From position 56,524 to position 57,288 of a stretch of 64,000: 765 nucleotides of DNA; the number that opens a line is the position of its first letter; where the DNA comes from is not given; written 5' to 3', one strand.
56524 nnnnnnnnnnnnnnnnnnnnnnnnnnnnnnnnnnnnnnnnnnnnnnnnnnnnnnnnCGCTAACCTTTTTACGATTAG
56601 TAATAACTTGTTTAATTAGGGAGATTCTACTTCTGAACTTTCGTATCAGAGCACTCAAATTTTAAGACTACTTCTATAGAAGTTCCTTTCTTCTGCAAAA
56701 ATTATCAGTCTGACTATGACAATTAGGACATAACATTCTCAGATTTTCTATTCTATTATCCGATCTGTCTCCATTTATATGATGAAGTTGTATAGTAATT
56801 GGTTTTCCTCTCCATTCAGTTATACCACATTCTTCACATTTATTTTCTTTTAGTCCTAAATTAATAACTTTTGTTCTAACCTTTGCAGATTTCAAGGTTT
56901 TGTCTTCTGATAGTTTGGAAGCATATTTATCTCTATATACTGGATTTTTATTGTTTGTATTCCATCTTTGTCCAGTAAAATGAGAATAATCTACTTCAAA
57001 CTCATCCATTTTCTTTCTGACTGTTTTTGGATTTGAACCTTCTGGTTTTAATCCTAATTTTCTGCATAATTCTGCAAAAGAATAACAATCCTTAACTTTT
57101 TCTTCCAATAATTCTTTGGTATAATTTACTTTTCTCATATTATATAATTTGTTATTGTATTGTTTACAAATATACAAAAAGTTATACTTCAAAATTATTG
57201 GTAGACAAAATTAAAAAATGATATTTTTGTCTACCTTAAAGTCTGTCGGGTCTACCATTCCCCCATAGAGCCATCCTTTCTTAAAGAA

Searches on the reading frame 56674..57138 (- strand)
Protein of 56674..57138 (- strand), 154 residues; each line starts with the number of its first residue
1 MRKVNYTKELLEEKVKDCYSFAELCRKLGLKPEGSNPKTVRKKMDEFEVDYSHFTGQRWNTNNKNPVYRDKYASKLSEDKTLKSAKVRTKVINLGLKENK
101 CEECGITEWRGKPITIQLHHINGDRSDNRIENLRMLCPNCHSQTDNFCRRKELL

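Call 40: search_protein_families(library=pfam, proteins=[window:56674-57138:-], max_evalue=0.01)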
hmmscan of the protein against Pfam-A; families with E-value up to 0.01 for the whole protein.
window:56674-57138:- (154 aa): 2 families
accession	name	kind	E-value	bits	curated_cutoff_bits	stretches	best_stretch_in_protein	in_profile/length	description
PF13392.12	HNH_3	-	1.8e-07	31.1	24.8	1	113-136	16-39/46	HNH endonuclease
PF01844.29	HNH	-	1e-05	26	21.4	1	101-144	1-44/47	HNH endonuclease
